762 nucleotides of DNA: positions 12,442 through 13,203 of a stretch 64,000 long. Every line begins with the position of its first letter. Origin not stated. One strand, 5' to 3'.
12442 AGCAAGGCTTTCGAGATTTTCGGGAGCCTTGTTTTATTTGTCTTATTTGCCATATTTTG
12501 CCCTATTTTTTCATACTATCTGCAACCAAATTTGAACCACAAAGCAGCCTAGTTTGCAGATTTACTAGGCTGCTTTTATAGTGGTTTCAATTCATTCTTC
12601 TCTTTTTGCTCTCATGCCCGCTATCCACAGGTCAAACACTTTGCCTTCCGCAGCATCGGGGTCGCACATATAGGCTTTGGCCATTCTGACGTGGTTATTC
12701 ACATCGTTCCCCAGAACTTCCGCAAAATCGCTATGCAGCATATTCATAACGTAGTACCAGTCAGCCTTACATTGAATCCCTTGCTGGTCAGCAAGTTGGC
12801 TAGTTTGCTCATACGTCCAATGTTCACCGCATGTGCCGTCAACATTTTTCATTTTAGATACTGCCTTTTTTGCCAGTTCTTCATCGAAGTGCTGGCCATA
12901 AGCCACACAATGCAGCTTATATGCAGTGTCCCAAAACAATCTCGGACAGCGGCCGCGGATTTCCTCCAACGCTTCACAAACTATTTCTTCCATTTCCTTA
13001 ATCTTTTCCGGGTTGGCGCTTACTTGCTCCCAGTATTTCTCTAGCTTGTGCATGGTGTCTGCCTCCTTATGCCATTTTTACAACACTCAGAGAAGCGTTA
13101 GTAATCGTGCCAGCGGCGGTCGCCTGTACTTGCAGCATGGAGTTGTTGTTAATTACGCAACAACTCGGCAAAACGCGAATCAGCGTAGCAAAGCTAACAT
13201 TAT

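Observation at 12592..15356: Terminator-insulated cargo module next to attP: five uncharacterised proteins plus a small sigma-r4-like regulator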

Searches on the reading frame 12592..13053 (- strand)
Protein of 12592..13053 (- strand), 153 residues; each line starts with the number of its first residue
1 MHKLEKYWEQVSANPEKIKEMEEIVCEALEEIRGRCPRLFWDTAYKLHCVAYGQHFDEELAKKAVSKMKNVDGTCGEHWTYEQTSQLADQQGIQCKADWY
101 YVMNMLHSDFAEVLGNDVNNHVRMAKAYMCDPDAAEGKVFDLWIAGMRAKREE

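Call 7: search_protein_families(library=pfam, proteins=[window:12592-13053:-], max_evalue=1)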
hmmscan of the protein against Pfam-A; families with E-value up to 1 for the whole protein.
window:12592-13053:- (153 aa): 2 families
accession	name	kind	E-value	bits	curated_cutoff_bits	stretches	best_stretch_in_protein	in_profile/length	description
PF25223.1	DUF7841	-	5.6e-25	88.3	25.2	1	50-140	10-110/114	Domain of unknown function (DUF7841)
PF25599.1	Ephrin_CRD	-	0.07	13.6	27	1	55-86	9-35/59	Ephrin cysteine rich domain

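Call 8: search_protein_families(library=phrogs, proteins=[window:12592-13053:-], max_evalue=0.1)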
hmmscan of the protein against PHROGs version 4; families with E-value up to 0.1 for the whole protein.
window:12592-13053:- (153 aa): 1 family
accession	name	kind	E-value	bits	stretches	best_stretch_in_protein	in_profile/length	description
phrog_38431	-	unknown function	0.00021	22.8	1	46-143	16-127/144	-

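Call 9: search_protein_families(library=ncbifam, proteins=[window:12592-13053:-], max_evalue=1)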
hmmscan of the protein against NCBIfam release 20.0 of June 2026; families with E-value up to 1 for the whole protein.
window:12592-13053:- (153 aa): 1 family
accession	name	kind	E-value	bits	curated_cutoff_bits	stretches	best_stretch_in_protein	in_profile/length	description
NF045984.1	StressProtLiaH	equivalog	0.046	13.4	380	1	57-89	82-116/225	stress responsive protein LiaH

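Call 18: search_solved_structures(query=window:12592-13053:-, max_evalue=10)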
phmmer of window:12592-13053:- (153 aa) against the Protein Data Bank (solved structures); distinct sequences matched with E-value up to 10: 0.

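Call 31: search_protein_families(library=padloc, proteins=[window:12592-13053:-], max_evalue=1)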
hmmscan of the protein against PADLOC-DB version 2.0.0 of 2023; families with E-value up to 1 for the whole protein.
window:12592-13053:- (153 aa): 0 families

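Call 42: find_homologous_proteins(query=window:12592-13053:-, max_evalue=0.001)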
Query window:12592-13053:- (153 aa): 92 proteins with E <= 0.001 among 119 candidates.
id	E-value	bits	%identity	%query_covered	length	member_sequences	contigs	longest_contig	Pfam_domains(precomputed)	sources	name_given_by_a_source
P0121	1.4e-101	355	99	100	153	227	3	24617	PF25223.2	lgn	-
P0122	1.7e-93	329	93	100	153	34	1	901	PF25223.2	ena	-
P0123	1.1e-83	297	84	97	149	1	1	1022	PF25223.2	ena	-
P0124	4.7e-83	295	86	95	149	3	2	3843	PF25223.2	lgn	-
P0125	6.2e-83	294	83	97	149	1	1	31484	PF25223.2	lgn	-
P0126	5.9e-82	291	83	95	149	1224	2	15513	PF25223.2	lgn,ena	-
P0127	8.0e-82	291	82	97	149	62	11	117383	PF25223.2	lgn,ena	-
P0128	1.1e-81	290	81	97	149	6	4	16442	PF25223.2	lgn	-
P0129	5.0e-81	288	81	97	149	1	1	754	PF25223.2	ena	-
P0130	1.1e-79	284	81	97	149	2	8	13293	PF25223.2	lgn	-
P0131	2.1e-79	283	80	97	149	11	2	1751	PF25223.2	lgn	-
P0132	3.8e-79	282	79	97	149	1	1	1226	PF25223.2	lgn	-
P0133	6.2e-79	281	79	97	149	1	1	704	PF25223.2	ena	-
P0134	9.1e-79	281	79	97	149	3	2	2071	PF25223.2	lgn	-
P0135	3.4e-78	279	79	97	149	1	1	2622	PF25223.2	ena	-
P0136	1.6e-76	274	75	100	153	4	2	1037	PF25223.2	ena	-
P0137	1.8e-76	273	77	97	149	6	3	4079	PF25223.2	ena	-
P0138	3.4e-76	272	79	97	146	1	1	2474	PF25223.2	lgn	-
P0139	4.1e-75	269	78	97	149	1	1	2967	PF25223.2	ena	-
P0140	2.3e-74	267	76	100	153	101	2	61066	PF25223.2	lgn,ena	-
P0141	1.3e-70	254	73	98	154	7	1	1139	PF25223.2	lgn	-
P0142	4.9e-70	252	71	96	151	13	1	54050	PF25223.2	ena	-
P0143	5.9e-70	252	72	99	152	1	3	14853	PF25223.2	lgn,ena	-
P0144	1.0e-68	248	69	96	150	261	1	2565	PF25223.2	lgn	-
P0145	7.4e-64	232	67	97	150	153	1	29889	PF25223.2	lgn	-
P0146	5.5e-63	230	66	97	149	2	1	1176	PF25223.2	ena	-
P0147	1.1e-60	222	63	98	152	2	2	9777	PF25223.2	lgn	-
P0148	1.8e-60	221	61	98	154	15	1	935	PF25223.2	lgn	-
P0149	2.8e-60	221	88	69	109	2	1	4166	PF25223.2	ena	-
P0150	3.4e-60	220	62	98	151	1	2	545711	PF25223.2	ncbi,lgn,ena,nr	ncbi:MAG: hypothetical protein DBY32_04215 [Phascolarctobacterium sp.]|nr:MAG: hypothetical protein 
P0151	1.4e-59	218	64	96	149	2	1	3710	PF25223.2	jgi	-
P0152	2.2e-59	218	64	97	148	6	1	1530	PF25223.2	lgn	-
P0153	3.7e-59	217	58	99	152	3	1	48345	PF25223.2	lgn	-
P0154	6.1e-59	216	60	99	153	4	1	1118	PF25223.2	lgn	-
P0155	4.8e-58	214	60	100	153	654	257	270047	PF25223.2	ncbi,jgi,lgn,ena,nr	ncbi:MAG: hypothetical protein U0O09_04440 [Phascolarctobacterium sp.]|jgi:hypothetical protein|nr:M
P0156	5.0e-57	210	59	97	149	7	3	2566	PF25223.2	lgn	-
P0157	1.8e-56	208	61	99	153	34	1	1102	PF25223.2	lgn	-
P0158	1.9e-56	208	61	99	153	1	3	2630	PF25223.2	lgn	-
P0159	3.6e-56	207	58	97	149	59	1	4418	PF25223.2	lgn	-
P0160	9.5e-56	206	57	98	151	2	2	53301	PF25223.2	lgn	-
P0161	1.8e-55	205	59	95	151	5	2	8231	PF25223.2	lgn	-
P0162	3.0e-55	204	60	97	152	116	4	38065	PF25223.2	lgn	-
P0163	9.9e-55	203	56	100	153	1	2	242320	PF25223.2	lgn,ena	-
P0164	2.2e-54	202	56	98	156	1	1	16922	PF25223.2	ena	-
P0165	2.2e-54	202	65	87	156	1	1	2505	PF25223.2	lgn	-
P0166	3.7e-53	198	59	95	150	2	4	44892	PF25223.2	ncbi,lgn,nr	ncbi:MAG: hypothetical protein LUG91_09180 [Ruminococcus sp.]|nr:hypothetical protein [Ruminococcus 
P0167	1.0e-52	196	57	93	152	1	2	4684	PF25223.2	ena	-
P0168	1.7e-52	195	58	93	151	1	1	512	PF25223.2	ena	-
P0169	3.0e-52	195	59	99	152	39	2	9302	PF25223.2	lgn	-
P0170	3.5e-52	194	53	100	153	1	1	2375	PF25223.2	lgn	-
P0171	2.0e-51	192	56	98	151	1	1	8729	PF25223.2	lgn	-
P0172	5.7e-51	191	57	97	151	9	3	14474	PF25223.2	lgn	-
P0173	8.7e-51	190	79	68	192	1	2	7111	PF25223.2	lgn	-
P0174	1.9e-50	189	57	97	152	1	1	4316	PF25223.2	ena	-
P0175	5.4e-50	187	54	98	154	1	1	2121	PF25223.2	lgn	-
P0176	9.9e-50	187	85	61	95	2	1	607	PF25223.2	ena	-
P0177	1.4e-49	186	78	65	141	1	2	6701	PF25223.2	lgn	-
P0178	7.3e-48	180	75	67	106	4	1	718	PF25223.2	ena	-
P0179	4.2e-47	178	65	77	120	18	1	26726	PF25223.2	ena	-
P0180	5.8e-47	178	86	59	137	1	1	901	PF25223.2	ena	-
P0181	7.1e-46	174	87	57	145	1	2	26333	PF25223.2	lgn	-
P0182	4.0e-45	172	52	95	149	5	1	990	PF25223.2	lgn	-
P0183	6.9e-45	171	54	95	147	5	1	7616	PF25223.2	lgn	-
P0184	3.3e-44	169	51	95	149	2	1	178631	PF25223.2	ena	-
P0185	4.9e-44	168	54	90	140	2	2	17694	PF25223.2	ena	-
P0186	2.0e-43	166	86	56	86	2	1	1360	PF25223.2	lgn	-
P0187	1.5e-38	150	48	93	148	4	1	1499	PF25223.2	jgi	jgi:hypothetical protein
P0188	1.8e-38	150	50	100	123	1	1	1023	PF25223.2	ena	-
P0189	6.6e-38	148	87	50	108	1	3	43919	PF25223.2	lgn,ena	-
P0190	1.9e-37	147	63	65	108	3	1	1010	PF25223.2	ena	-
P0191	8.1e-37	145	50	95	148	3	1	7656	PF25223.2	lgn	-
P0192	1.3e-36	144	50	95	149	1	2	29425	PF25223.2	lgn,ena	-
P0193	1.4e-36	144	67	65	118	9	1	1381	PF25223.2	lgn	-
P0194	7.8e-34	135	48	93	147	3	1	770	PF25223.2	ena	-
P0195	1.6e-32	131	41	93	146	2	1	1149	PF25223.2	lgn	-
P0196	2.0e-32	130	45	90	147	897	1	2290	PF25223.2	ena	-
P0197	8.1e-32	128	52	89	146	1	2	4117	PF25223.2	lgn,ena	-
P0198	1.3e-31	128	50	89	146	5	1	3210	PF25223.2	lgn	-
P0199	1.6e-31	127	90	41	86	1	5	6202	PF25223.2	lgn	-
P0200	5.0e-31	126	62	60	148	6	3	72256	PF25223.2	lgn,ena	-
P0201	6.5e-31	125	61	60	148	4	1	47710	PF25223.2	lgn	-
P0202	7.0e-31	125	61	60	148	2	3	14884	PF25223.2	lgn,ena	-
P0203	7.4e-31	125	46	90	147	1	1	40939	PF25223.2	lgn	-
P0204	1.1e-30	125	46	90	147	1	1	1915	PF25223.2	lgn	-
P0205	1.3e-29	121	43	92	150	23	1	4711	PF25223.2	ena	-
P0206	1.4e-29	121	44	90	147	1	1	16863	PF25223.2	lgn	-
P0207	4.6e-29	119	45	90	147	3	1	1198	PF25223.2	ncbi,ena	-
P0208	4.6e-24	103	39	92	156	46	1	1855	PF25223.2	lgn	-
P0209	3.5e-23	100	68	45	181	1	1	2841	PF25223.2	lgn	-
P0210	4.9e-23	100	56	59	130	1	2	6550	PF25223.2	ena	-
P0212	1.1e-22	99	70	42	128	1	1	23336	PF25223.2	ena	-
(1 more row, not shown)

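Call 50: search_solved_structures(query=A2, max_evalue=10)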
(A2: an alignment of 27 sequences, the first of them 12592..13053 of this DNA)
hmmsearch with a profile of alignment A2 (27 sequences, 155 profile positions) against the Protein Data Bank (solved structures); distinct sequences matched with E-value up to 10: 5.
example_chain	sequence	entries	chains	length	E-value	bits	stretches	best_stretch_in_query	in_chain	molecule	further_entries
8wcj_A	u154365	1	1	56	0.22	15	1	51-88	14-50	Immunoglobulin G-binding protein G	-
1q10_A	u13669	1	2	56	0.32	14.4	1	51-88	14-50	Immunoglobulin G binding protein G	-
9i2i_A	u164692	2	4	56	0.35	14.3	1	52-88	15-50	Immunoglobulin G-binding protein G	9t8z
8r20_A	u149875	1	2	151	0.97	12.9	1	37-83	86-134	Hydroxylase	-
6jx3_B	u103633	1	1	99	1.6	12.2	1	69-96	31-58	TfuB1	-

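Call 58: predict_structure(alignment_id=A3)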
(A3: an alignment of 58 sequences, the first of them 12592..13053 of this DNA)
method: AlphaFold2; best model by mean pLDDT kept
length: 153 residues; sequences in the alignment: 58
mean_pLDDT: 93.4   pTM: 0.84
mean pLDDT of the five models: 93.4, 93.1, 92.5, 92.4, 92.4
residues with pLDDT >= 90: 134; 70-90: 15; 50-70: 3; < 50: 1
segments of 3 or more residues with pLDDT < 50: none
pLDDT, mean of each block of 10 residues (from residue 1): 88 95 93 91 95 97 96 92 98 97 96 91 96 94 91 57
secondary structure, 60 per line:
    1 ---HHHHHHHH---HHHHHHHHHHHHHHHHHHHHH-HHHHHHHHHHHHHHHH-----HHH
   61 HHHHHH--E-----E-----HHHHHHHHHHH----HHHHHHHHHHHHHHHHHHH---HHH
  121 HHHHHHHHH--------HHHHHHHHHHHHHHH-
elements in order: H4-11 H15-35 H37-52 H58-66 H81-91 H96-114 H118-129 H138-152

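Call 60: fold_search(model_id=the predicted structure, library=pdb)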
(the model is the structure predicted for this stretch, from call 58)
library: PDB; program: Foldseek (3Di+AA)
matches with E <= 10: 49; with E <= 0.001: 0
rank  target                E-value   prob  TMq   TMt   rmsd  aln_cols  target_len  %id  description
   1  2lqc_MODEL_1_A        1.6e+00  0.06  0.17  0.26  13.6        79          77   16  NMR solution structure of a Ca2+-Calmodulin with a binding motif (NSCaTE) peptide from the N-terminal cytoplas (released 2012-06-06)
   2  7e1k_A                2.9e+00  0.07  0.24  0.28  11.0       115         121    8  Crystal structure of Pr55Gag-matrix domain in complex with IP6 in space group R32 (released 2021-08-04)
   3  7e1j_F                3.2e+00  0.07  0.23  0.29  10.8       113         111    8  Crystal structure of Pr55Gag-matrix domain in complex with IP6 in space group C121 (released 2021-08-04)
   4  9hcj_X0               3.6e+00  0.13  0.26  0.12   6.2        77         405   12  D. discoideum nuclear pore complex (released 2024-12-25)
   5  8w52_O                3.6e+00  0.06  0.22  0.28  10.7       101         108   10  p17 protein structure of HIV2 when OLA1 existing (released 2023-09-13)
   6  8j0n_B                3.6e+00  0.03  0.17  0.11  15.2       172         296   13  cryo-EM structure of human EMC (released 2024-04-03)
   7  1wud_B                4.1e+00  0.03  0.16  0.25  12.0        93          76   12  E. coli RecQ HRDC domain (released 2005-08-09)
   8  2a9i                  4.3e+00  0.05  0.20  0.26   9.9        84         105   12  Molecular Structure of the Interleukin-1 Receptor-Associated Kinase-4 Death Domain (released 2005-10-11)
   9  9dec_C                4.6e+00  0.08  0.23  0.37   5.9        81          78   12  Crystal Structure of D9-threaded (released 2025-03-26)
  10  7jxr_C                4.6e+00  0.06  0.24  0.31  10.6       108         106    7  Crystal Structure Human Immunodeficiency Virus-1 Matrix protein Mutant Q63R Crystal Form 1 (released 2021-04-14)
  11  6k5v_F                4.6e+00  0.04  0.23  0.11  12.8       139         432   14  Structure of CSY4 Apo-form (released 2020-03-18)
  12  6wa3_MODEL_1_A        4.6e+00  0.03  0.16  0.19  11.6       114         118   16  Solution NMR structure of the myristoylated feline immunodeficiency virus matrix protein (released 2020-07-22)
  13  8ke7_A                4.6e+00  0.02  0.15  0.06  14.3       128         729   10  Crystal structure of DNA binding and cleavage core of human topoisomerase 2-beta in a DNA binding-competent conformati (released 2024-07-24)
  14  1wpn_A                4.9e+00  0.03  0.15  0.13   9.6        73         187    7  Crystal structure of the N-terminal core of Bacillus subtilis inorganic pyrophosphatase (released 2004-11-23)
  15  9qg1_A                5.1e+00  0.02  0.15  0.13  16.1       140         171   16  Natively purified Rubrerythrin 16-mer from the anaerobic extremophile P. furiosus (released 2025-07-16)
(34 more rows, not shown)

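Call 68: fold_search(model_id=the predicted structure, library=viral)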
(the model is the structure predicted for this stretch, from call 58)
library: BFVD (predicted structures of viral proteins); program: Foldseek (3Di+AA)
matches with E <= 10: 123; with E <= 0.001: 11
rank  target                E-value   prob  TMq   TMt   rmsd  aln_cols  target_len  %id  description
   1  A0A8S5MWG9            2.9e-11  1.00  0.71  0.74   3.9       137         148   41  DUF7841 domain-containing protein [Caudovirales sp. ctUL28]
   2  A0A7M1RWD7            9.0e-10  1.00  0.66  0.46  12.3       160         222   34  DUF7841 domain-containing protein [uncultured phage cr10_1]
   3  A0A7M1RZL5            1.5e-09  1.00  0.59  0.54  10.7       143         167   34  DUF7841 domain-containing protein [uncultured phage cr118_1]
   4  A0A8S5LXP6            2.2e-08  1.00  0.62  0.34   3.6       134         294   38  DUF7841 domain-containing protein [CrAss-like virus sp. ctRQZ5]
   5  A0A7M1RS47            4.1e-08  1.00  0.63  0.64   1.4       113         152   39  RNA polymerase sigma factor/ubiquitin-like protein [uncultured phage cr6_1]
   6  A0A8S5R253            2.3e-06  1.00  0.69  0.65   4.5       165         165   21  DUF7841 domain-containing protein [Siphoviridae sp. ctXX925]
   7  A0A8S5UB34            4.3e-06  1.00  0.51  0.33   1.9        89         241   35  DUF7841 domain-containing protein [Siphoviridae sp. ct8Cp41]
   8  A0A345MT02            5.7e-06  1.00  0.67  0.62   4.5       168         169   17  DUF7841 domain-containing protein [crAssphage sp. isolate ctbg_1]
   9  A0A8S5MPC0            1.1e-05  1.00  0.52  0.55   8.9       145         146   22  DUF7841 domain-containing protein [Podoviridae sp. ctoqT5]
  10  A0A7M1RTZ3            4.4e-05  1.00  0.62  0.59   2.5       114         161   24  DUF7841 domain-containing protein [uncultured phage cr7_1]
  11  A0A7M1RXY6            1.7e-04  1.00  0.63  0.50   6.2       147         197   20  DUF7841 domain-containing protein [uncultured phage cr111_1]
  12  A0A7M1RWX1            8.6e-03  0.97  0.26  0.35   7.4       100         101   29  DUF7841 domain-containing protein [uncultured phage cr55_1]
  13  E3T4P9                5.9e-01  0.11  0.19  0.21  14.3       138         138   12  Uncharacterized protein [Cafeteria roenbergensis virus (strain BV-PW1)]
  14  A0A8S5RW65            1.3e+00  0.08  0.19  0.21  16.5       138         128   12  Uncharacterized protein [Siphoviridae sp. ctHip2]
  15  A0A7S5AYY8            1.5e+00  0.08  0.21  0.18  13.5       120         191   13  Uncharacterized protein [Pseudomonas phage Iggy]
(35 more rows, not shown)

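Call 70: search_dna_similar(query=window:12592-13053:-, collection=phages, mode=protein, max_rows=60, max_evalue=0.001)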
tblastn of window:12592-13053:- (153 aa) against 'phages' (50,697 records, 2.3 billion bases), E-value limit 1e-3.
Records with a match: 42; places in all: 42; records where one place covers at least 80% of the query: 4.
Best place of each record, by identity: <60% 42.
By first word of the organism name: uncultured 23; Bacteriophage 12; Bacteroides 5; phage 1; Dulem 1.
By host as written in the record: - 36; Bacteroides fragilis DA503 2; Bacteroides fragilis DA486 2; Bacteroides fragilis DA494 1; Propithecus coquereli 1.
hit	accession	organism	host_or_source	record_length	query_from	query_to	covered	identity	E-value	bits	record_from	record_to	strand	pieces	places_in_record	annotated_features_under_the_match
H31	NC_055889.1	uncultured phage cr53_1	human feces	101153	6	147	93%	36.3%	5e-19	88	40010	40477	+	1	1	RNA polymerase sigma factor/ubiquitin-like protein | lysis regulatory protein-like protein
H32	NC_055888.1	uncultured phage cr52_1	human feces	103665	11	147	90%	37.4%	1e-21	96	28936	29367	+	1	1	RNA polymerase sigma factor/ubiquitin-like protein | lysis regulatory protein-like protein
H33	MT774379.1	uncultured phage cr118_1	human feces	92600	8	140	87%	37.9%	2e-20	92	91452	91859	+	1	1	hypothetical protein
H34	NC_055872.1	uncultured phage cr118_1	human feces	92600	8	140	87%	37.9%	2e-20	92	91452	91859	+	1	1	hypothetical protein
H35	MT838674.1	Bacteriophage sp.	human fecal samples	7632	32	147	76%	39.7%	4e-19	88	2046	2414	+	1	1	record has no annotation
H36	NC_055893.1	uncultured phage cr4_1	human feces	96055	32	147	76%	39.7%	4e-19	88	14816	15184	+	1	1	RNA polymerase sigma factor/ubiquitin-like protein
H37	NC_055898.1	uncultured phage cr115_1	human feces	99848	32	147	76%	39.7%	9e-19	87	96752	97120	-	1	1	RNA polymerase sigma factor/ubiquitin-like protein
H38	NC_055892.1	uncultured phage cr109_1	human feces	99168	46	147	67%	44.6%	5e-21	94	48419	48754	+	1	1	RNA polymerase sigma factor/ubiquitin-like protein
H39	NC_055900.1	uncultured phage cr125_1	human feces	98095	32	147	76%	38.9%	2e-18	86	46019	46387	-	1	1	RNA polymerase sigma factor/ubiquitin-like protein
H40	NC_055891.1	uncultured phage cr60_1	human feces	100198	46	147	67%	43.8%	2e-19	89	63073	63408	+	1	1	hypothetical protein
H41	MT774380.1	uncultured phage cr1_1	human feces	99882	53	147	62%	41.5%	3e-18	86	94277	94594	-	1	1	hypothetical protein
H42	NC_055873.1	uncultured phage cr1_1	human feces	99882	53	147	62%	41.5%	3e-18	86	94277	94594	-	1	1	hypothetical protein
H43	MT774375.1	uncultured phage cr50_1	human feces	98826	53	147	62%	41.5%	1e-17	84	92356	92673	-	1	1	hypothetical protein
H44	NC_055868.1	uncultured phage cr50_1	human feces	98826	53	147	62%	41.5%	1e-17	84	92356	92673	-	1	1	hypothetical protein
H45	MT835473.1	Bacteriophage sp.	human fecal samples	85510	48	140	61%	42.3%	9e-18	84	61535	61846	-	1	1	record has no annotation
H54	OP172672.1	Bacteroides phage BF503P4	Bacteroides fragilis DA503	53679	42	150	71%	31.0%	5e-8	56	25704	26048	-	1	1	hypothetical protein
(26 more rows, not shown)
